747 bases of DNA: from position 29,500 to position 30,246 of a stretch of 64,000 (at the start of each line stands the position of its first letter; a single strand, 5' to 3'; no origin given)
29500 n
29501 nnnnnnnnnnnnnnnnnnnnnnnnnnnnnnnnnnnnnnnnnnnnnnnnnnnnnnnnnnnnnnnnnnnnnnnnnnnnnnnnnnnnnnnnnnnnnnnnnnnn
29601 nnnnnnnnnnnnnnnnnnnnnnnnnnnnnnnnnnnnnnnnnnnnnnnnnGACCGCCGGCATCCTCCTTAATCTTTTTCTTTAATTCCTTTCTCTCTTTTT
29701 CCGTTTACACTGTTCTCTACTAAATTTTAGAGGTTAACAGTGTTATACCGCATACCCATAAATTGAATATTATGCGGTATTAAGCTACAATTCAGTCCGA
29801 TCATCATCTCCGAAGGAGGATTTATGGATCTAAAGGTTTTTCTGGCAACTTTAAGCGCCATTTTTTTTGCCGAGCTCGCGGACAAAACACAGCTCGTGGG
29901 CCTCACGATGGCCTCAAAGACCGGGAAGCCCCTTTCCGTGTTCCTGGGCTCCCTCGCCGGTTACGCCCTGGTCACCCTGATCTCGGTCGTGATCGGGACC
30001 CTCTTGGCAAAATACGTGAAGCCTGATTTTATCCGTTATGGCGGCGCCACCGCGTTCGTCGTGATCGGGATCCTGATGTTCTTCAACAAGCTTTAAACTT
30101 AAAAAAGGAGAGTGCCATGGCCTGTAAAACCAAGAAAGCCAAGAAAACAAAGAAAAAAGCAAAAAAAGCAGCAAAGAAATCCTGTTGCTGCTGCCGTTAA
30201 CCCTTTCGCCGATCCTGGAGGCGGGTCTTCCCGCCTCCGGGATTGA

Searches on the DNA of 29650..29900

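Call 11: search_rna_families(source=window, start=29650, end=29900, threshold=evalue, max_evalue=10)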
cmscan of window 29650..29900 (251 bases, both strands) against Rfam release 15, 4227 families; matches with E-value up to 10: 2.
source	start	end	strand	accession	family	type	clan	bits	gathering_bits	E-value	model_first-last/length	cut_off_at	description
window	29807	29860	-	RF01716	PhotoRC-I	Cis-reg;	-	12.3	45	0.85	1-44/44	no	PhotoRC-I RNA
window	29787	29811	-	RF01136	sR28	Gene; snRNA; snoRNA; CD-box;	-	8.5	39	7.1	1-55/55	no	Small nucleolar RNA sR28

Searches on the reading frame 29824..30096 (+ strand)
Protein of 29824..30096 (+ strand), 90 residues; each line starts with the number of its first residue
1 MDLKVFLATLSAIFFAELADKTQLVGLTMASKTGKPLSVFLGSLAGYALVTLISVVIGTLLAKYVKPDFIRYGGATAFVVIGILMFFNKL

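Call 12: search_protein_families(library=pfam, proteins=[window:29824-30093:+])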
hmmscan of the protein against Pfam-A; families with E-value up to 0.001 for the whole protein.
window:29824-30093:+ (90 aa): 1 family
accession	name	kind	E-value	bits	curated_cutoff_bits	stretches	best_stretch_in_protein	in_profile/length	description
PF01169.24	GDT1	-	1.3e-20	74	27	1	8-82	2-75/75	Divalent cation/proton antiporter GDT1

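Call 13: find_encoding_contigs(protein=window:29824-30096:+, flank=3000, max_places=10)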
Protein window:29824-30096:+ (90 aa): 5 contigs read that carry it; 5 places shown.
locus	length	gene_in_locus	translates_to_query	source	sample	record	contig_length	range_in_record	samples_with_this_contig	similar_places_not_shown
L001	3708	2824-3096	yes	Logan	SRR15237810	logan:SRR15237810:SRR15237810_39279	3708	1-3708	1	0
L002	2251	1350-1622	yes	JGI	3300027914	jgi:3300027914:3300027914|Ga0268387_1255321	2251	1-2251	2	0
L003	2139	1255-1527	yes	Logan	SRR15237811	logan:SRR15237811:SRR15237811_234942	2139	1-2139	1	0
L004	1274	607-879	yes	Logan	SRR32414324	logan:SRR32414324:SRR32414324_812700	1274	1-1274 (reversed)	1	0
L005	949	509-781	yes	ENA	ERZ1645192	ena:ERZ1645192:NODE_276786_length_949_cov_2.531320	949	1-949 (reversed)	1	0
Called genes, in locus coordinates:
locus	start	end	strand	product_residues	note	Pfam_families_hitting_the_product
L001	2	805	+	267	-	?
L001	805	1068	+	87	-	PF02823:ATP-synt_DE_N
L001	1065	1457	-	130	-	-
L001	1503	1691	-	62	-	-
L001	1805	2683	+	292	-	PF11449:ArsP_2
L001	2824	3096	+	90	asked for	PF01169:GDT1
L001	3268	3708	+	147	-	?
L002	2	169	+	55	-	?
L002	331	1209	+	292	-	PF11449:ArsP_2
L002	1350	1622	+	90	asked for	PF01169:GDT1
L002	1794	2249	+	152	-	?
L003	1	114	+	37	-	?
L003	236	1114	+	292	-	PF11449:ArsP_2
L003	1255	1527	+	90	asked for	PF01169:GDT1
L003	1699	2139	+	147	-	?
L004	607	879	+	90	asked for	PF01169:GDT1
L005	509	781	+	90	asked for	PF01169:GDT1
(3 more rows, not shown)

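Call 50: find_homologous_proteins(query=window:29824-30093:+, max_evalue=1e-15)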
Query window:29824-30093:+ (90 aa): 488 proteins with E <= 1e-15 among 492 candidates; the best 120 are listed.
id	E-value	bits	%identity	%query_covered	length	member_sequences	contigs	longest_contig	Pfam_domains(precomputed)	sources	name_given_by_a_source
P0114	5.9e-46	171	98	100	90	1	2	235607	PF01169.25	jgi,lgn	jgi:putative Ca2+/H+ antiporter (TMEM165/GDT1 family)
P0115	1.9e-45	170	93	100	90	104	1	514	PF01169.25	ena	-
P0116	7.7e-43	162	88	100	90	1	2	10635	PF01169.25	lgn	-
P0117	1.9e-42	160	89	100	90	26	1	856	PF01169.25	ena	-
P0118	2.0e-42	160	88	100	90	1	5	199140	PF01169.25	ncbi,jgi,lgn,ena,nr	ncbi:MAG TPA: TMEM165/GDT1 family protein [Candidatus Omnitrophota bacterium]|jgi:putative Ca2+/H+ a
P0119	2.1e-42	160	87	100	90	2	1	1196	PF01169.25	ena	-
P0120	6.3e-42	159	88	100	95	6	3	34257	PF01169.25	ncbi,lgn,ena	-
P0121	6.5e-42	159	89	100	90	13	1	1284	PF01169.25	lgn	-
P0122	1.2e-41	158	89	100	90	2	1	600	PF01169.25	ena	-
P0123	1.6e-41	157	86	100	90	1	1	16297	PF01169.25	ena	-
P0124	2.8e-41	157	84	100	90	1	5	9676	PF01169.25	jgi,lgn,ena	-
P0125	3.3e-41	156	84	100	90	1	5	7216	PF01169.25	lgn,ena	-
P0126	3.3e-41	156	87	100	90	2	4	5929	PF01169.25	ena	-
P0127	4.0e-41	156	83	100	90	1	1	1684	PF01169.25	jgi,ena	jgi:putative Ca2+/H+ antiporter (TMEM165/GDT1 family)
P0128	7.2e-41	155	84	100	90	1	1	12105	PF01169.25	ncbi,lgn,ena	-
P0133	1.8e-40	154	81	100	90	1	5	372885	PF01169.25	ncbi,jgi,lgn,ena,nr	ncbi:MAG TPA: TMEM165/GDT1 family protein [Candidatus Omnitrophota bacterium]|nr:TMEM165/GDT1 family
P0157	8.5e-36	139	78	100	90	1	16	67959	PF01169.25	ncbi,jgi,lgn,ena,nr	ncbi:MAG TPA: TMEM165/GDT1 family protein [Candidatus Omnitrophota bacterium]|jgi:putative Ca2+/H+ a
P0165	3.3e-33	131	70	100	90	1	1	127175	PF01169.25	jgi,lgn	-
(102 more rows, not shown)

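Call 51: find_encoding_contigs(protein=P0118, flank=10000, max_places=1)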
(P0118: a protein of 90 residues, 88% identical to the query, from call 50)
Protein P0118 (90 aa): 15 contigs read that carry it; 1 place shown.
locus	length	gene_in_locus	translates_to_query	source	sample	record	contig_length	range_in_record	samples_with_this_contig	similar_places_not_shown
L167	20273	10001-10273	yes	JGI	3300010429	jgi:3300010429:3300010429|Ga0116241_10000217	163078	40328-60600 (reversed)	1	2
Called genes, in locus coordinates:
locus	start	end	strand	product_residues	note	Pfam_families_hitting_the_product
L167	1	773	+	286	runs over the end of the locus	PF00119:ATP-synt_A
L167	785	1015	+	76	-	PF00137:ATP-synt_C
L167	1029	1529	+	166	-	PF00430:ATP-synt_B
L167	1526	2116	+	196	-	PF00213:OSCP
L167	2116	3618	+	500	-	PF02874:ATP-synt_ab_N, PF00006:ATP-synt_ab, PF00306:ATP-synt_ab_C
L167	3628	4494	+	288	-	PF00231:ATP-synt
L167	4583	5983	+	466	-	PF02874:ATP-synt_ab_N, PF00006:ATP-synt_ab, PF22919:ATP-synt_VA_C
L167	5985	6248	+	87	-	PF02823:ATP-synt_DE_N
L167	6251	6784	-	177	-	PF01613:Flavin_Reduct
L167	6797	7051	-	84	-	-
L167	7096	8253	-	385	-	PF01139:RtcB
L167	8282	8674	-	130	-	-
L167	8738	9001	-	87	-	-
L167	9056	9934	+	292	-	PF11449:ArsP_2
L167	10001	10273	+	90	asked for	PF01169:GDT1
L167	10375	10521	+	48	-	-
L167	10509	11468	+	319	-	PF03773:ArsP_1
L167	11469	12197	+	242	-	PF00849:PseudoU_synth_2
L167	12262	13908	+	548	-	PF02310:B12-binding, PF04055:Radical_SAM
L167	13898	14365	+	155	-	PF03073:TspO_MBR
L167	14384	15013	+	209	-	PF09335:VTT_dom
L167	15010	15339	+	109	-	PF04342:DMT_6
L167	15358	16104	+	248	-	PF04140:ICMT (faint), PF04191:PEMT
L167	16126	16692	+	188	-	PF01613:Flavin_Reduct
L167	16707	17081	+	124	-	PF02537:CRCB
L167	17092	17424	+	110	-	PF02641:DUF190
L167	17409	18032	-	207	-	PF02677:QueH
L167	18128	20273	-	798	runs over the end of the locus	PF13491:FtsK_4TM, PF17854:FtsK_alpha, PF01580:FtsK_SpoIIIE, PF09397:FtsK_gamma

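Call 52: find_encoding_contigs(protein=P0133, flank=10000, max_places=1)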
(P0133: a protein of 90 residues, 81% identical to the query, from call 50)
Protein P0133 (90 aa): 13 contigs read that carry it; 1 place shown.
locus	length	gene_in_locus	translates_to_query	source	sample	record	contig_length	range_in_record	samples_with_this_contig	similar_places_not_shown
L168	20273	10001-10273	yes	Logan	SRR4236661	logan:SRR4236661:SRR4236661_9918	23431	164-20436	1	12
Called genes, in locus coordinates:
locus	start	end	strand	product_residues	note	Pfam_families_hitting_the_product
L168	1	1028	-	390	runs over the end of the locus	PF17761:DUF1016_N, PF00565:SNase (weak)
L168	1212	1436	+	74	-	PF26688:RHH_12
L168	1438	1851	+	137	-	PF10130:PIN_2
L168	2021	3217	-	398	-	PF00890:FAD_binding_2, PF01134:GIDA (faint), PF01266:DAO (faint), PF03486:HI0933_like, PF07992:Pyr_redox_2 (weak), PF12831:FAD_oxidored, PF13450:NAD_binding_8 (faint), PF22780:HI0933_like_1st, +1 more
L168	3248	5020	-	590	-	PF08497:Radical_SAM_N, PF11842:DUF3362 (weak)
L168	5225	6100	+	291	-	PF11449:ArsP_2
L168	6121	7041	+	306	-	PF01545:Cation_efflux, PF16916:ZT_dimer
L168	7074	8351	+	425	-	PF01566:Nramp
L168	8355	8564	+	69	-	-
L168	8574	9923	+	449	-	PF03448:MgtE_N, PF00571:CBS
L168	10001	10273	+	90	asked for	PF01169:GDT1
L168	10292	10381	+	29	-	-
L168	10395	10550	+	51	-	-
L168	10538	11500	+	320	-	PF03773:ArsP_1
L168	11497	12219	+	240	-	PF00849:PseudoU_synth_2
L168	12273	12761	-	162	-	PF07963:N_methyl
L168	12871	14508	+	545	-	PF02310:B12-binding, PF04055:Radical_SAM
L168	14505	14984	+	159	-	PF03073:TspO_MBR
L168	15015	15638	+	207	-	PF09335:VTT_dom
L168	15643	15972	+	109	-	PF04342:DMT_6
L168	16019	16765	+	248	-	PF04140:ICMT (weak), PF04191:PEMT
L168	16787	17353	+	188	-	PF01613:Flavin_Reduct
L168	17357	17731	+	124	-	PF02537:CRCB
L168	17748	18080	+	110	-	PF02641:DUF190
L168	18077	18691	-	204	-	PF02677:QueH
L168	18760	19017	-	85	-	-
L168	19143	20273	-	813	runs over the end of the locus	PF13491:FtsK_4TM, PF17854:FtsK_alpha, PF01580:FtsK_SpoIIIE, PF09397:FtsK_gamma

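Call 53: find_encoding_contigs(protein=P0157, flank=10000, max_places=1)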
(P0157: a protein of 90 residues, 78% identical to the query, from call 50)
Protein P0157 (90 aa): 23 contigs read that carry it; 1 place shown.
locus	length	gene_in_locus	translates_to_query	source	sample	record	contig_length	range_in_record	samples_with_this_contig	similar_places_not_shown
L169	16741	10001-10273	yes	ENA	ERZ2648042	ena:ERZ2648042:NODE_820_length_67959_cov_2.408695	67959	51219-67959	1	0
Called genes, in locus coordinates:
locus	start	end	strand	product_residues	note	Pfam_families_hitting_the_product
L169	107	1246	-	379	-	PF08497:Radical_SAM_N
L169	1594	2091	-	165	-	-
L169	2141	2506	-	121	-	-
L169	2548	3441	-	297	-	PF03797:Autotransporter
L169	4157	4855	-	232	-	-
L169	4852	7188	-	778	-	-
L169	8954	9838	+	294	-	PF11449:ArsP_2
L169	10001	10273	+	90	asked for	PF01169:GDT1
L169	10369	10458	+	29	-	-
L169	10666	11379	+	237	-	PF00849:PseudoU_synth_2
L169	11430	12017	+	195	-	-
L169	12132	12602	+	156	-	PF03073:TspO_MBR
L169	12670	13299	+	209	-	PF09335:VTT_dom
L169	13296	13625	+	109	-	PF04342:DMT_6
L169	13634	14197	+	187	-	PF01613:Flavin_Reduct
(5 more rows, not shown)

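Call 54: find_encoding_contigs(protein=P0165, flank=10000, max_places=1)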
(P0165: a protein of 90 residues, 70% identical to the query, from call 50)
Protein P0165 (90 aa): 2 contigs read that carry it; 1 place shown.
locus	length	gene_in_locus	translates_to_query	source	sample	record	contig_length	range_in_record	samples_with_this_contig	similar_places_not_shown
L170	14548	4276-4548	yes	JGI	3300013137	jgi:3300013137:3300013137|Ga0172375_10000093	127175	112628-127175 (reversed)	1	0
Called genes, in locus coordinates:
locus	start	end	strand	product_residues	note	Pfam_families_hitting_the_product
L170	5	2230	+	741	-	PF03030:H_PPase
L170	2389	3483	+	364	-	PF01926:MMR_HSR1, PF02421:FeoB_N, PF06071:YchF-GTPase_C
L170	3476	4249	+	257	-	PF07090:GATase1_like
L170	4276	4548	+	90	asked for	PF01169:GDT1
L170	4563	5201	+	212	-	PF01914:MarC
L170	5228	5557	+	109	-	PF04342:DMT_6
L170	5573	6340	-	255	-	PF02457:DAC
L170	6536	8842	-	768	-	-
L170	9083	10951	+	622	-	PF13432:TPR_16 (faint), PF07719:TPR_2 (faint), PF13428:TPR_14 (faint)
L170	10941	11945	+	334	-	PF00535:Glycos_transf_2, PF10111:Glyco_tranf_2_2, PF13641:Glyco_tranf_2_3 (weak)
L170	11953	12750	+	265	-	-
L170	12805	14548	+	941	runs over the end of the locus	PF00535:Glycos_transf_2, PF13641:Glyco_tranf_2_3 (weak), PF00535:Glycos_transf_2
